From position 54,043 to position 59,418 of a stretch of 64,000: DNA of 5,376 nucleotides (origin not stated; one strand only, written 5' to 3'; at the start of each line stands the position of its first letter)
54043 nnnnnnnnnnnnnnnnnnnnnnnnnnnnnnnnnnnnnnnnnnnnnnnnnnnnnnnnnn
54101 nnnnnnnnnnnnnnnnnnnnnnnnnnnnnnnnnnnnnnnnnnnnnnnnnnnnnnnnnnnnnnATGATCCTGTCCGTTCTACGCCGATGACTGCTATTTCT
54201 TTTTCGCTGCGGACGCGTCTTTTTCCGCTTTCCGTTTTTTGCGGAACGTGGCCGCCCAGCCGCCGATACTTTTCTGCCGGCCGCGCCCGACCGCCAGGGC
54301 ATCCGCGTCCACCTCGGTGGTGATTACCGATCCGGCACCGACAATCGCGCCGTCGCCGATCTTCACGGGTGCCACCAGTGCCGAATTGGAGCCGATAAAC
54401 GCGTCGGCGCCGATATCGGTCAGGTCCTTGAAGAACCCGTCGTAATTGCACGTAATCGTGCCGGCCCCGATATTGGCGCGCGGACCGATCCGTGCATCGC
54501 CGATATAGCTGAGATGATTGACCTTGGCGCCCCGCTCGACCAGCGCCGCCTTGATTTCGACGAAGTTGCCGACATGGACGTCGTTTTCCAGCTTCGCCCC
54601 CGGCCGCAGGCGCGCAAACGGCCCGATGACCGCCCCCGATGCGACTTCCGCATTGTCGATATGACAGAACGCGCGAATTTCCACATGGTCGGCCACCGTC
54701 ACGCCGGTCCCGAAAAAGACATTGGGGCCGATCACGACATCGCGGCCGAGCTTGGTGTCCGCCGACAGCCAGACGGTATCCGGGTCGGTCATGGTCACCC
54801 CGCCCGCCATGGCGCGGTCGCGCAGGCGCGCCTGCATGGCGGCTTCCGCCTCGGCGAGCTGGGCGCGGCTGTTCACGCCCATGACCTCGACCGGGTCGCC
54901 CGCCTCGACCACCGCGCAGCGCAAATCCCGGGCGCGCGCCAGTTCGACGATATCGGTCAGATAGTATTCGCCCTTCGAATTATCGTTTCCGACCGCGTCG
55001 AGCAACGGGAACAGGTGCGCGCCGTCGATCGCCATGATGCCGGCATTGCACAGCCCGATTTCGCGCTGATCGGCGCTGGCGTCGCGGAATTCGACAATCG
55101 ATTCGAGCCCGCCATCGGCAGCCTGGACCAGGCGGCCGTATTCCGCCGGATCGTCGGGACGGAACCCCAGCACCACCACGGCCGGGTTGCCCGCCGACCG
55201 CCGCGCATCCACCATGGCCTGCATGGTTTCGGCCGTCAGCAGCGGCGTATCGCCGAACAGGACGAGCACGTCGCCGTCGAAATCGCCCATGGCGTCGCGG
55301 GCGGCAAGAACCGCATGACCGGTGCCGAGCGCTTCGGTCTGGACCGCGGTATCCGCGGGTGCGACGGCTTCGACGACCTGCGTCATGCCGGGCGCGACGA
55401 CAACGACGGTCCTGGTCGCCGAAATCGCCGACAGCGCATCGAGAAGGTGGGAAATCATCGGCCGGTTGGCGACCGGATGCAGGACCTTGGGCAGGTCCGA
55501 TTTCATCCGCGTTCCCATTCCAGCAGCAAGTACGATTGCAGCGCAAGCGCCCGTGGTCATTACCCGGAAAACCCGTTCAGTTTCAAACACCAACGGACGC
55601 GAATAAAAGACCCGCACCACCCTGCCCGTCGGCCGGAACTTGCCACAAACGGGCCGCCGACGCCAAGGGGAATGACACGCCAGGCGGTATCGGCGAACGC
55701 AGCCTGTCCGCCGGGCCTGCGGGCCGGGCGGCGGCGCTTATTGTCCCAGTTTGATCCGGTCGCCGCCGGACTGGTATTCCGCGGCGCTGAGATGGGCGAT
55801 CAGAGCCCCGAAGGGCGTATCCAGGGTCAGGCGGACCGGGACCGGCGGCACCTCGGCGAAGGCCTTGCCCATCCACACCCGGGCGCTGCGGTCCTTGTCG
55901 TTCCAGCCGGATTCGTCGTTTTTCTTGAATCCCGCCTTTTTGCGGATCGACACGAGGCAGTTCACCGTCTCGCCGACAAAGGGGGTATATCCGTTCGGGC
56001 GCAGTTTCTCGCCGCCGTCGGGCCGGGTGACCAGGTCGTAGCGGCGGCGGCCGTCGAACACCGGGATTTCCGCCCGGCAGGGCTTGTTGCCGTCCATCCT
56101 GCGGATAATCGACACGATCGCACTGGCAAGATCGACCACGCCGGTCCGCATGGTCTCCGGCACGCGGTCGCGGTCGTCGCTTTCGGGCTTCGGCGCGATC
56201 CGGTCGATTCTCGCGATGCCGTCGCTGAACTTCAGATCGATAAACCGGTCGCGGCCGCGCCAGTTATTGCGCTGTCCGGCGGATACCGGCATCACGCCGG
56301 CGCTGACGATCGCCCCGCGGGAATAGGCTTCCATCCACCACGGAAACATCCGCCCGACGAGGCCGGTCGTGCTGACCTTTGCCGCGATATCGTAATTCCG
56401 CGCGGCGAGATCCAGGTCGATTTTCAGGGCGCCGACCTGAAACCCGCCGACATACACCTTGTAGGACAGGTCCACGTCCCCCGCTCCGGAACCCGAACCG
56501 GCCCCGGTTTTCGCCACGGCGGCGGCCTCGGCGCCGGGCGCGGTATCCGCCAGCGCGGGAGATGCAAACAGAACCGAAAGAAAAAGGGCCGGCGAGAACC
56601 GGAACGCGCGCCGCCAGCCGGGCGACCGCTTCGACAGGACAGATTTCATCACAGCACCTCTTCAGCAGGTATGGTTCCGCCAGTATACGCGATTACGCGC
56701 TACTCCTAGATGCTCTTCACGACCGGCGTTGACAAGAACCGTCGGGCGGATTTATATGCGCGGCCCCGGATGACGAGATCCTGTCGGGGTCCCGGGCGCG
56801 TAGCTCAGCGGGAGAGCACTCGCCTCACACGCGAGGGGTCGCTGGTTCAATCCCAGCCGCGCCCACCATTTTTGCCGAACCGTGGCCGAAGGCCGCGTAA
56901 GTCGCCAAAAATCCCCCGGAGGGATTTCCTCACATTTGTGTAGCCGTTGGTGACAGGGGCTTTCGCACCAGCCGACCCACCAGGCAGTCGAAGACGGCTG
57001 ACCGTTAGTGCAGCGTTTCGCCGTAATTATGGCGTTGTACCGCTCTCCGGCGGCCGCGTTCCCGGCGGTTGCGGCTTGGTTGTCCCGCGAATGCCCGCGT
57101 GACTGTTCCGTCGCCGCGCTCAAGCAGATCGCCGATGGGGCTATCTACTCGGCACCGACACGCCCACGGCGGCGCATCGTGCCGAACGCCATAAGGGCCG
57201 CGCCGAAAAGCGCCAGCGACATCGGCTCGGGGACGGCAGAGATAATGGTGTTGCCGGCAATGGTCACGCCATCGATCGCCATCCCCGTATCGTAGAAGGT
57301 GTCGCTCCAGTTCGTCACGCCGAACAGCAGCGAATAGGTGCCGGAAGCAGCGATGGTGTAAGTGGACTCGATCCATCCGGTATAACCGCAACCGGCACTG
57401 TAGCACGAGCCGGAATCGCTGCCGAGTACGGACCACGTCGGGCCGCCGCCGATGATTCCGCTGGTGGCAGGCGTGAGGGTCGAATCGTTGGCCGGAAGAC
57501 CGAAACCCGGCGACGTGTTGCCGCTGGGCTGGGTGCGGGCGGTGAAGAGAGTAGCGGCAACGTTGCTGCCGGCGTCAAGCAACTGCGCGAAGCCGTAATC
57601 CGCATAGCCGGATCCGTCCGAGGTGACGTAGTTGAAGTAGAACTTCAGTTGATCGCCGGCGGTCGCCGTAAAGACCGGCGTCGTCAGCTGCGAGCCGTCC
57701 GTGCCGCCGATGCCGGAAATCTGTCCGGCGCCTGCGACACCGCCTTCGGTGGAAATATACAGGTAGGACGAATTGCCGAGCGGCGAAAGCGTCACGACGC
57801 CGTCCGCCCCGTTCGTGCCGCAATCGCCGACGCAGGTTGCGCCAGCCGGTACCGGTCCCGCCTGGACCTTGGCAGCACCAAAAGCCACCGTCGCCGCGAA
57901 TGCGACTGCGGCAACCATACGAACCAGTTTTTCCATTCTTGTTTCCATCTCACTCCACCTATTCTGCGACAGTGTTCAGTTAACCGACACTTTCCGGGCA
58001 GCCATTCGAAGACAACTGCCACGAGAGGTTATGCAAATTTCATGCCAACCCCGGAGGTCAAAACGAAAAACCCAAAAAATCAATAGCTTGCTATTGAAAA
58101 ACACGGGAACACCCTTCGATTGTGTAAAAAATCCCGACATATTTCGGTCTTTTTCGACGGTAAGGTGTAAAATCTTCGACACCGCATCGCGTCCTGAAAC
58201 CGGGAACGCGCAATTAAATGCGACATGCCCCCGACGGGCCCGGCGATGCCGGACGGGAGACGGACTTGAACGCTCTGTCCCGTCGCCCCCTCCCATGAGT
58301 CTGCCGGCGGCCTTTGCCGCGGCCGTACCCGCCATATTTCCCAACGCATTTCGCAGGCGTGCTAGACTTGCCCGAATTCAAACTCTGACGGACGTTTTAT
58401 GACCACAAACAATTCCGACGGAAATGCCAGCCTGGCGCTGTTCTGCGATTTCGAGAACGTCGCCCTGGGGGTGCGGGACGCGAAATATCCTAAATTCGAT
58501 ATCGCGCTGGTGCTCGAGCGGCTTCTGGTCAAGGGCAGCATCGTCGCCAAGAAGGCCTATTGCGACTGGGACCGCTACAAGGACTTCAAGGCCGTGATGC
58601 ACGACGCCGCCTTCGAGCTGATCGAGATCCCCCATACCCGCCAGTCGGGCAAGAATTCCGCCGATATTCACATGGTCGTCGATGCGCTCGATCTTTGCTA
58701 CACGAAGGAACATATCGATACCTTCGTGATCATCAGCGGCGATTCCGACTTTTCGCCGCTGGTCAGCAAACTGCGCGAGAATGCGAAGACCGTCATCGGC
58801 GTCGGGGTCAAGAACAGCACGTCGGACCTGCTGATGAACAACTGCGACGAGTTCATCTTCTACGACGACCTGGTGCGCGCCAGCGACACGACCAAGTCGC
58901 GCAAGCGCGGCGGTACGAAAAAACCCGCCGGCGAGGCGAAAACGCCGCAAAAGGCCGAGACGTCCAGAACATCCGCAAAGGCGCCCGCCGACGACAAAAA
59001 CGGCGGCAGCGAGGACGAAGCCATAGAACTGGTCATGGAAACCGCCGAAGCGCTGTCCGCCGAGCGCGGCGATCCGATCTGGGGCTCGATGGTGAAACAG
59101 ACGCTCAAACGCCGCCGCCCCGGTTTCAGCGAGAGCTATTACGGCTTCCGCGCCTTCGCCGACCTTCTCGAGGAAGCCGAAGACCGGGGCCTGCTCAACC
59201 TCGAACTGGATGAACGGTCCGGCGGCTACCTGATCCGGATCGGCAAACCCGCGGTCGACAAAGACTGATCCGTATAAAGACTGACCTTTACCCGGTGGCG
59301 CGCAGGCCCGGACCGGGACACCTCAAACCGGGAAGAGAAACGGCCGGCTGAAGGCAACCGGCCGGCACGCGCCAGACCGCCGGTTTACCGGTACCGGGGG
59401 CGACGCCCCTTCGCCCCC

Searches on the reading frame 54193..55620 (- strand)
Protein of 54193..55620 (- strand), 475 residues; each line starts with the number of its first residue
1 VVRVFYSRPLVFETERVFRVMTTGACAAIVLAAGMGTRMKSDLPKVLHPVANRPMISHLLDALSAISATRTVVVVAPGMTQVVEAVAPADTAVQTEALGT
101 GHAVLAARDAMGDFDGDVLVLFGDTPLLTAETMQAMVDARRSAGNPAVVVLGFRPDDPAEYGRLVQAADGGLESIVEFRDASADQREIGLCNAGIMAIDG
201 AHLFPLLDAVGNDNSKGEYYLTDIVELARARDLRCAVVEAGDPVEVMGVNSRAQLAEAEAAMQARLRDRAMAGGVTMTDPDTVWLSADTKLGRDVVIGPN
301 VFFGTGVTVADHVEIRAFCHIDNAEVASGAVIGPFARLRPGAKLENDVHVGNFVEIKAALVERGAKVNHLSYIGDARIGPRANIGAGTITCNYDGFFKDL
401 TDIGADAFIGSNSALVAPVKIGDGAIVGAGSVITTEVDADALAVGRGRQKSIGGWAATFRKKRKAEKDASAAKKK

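Call 77: search_protein_families(library=pfam, proteins=[window:54193-55620:-], max_evalue=1e-8)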
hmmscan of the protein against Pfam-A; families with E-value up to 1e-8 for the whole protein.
window:54193-55620:- (475 aa): 5 families
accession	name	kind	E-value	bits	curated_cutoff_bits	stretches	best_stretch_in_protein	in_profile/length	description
PF00132.30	Hexapep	-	2.4e-27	93.9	27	1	403-434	4-35/36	Bacterial transferase hexapeptide (six repeats)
PF12804.13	NTP_transf_3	-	2.7e-19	70.3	27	1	28-150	1-121/160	MobA-like NTP transferase domain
PF25084.1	LbH_EIF2B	-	1.8e-10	41.2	54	0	288-355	38-104/105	EIF2B subunit epsilon LbH domain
PF01128.25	IspD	-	5e-10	39.9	27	1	27-150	2-127/221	2-C-methyl-D-erythritol 4-phosphate cytidylyltransferase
PF00483.29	NTP_transferase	-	1.1e-09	38.7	21.2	1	28-177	2-162/245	Nucleotidyl transferase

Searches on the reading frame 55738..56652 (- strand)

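Call 77: search_protein_families(library=pfam, proteins=[window:55738-56652:-], max_evalue=1e-8)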
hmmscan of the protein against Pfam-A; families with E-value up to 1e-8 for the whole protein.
window:55738-56652:- (304 aa): 1 family
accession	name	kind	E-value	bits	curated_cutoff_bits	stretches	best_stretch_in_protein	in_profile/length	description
PF11306.15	DUF3108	-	3e-17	63.6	26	1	63-288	1-208/209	Protein of unknown function (DUF3108)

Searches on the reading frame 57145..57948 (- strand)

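Call 77: search_protein_families(library=pfam, proteins=[window:57145-57948:-], max_evalue=1e-8)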
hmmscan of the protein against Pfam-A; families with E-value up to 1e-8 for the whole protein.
window:57145-57948:- (267 aa): 0 families

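Call 78: search_protein_families(library=pfam, proteins=[window:57145-57948:-], max_evalue=0.01)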
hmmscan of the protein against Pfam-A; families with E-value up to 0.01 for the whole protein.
window:57145-57948:- (267 aa): 1 family
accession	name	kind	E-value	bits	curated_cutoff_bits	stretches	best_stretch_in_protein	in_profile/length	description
PF07589.16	PEP-CTERM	-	0.0014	19.1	20.7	1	238-260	1-24/24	PEP-CTERM motif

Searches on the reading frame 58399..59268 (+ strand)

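Call 77: search_protein_families(library=pfam, proteins=[window:58399-59268:+], max_evalue=1e-8)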
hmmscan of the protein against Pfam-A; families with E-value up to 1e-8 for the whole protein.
window:58399-59268:+ (289 aa): 1 family
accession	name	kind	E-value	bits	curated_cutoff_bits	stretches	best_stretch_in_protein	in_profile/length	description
PF01936.24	NYN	-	6.3e-36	124.5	24.2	1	12-155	2-144/145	NYN domain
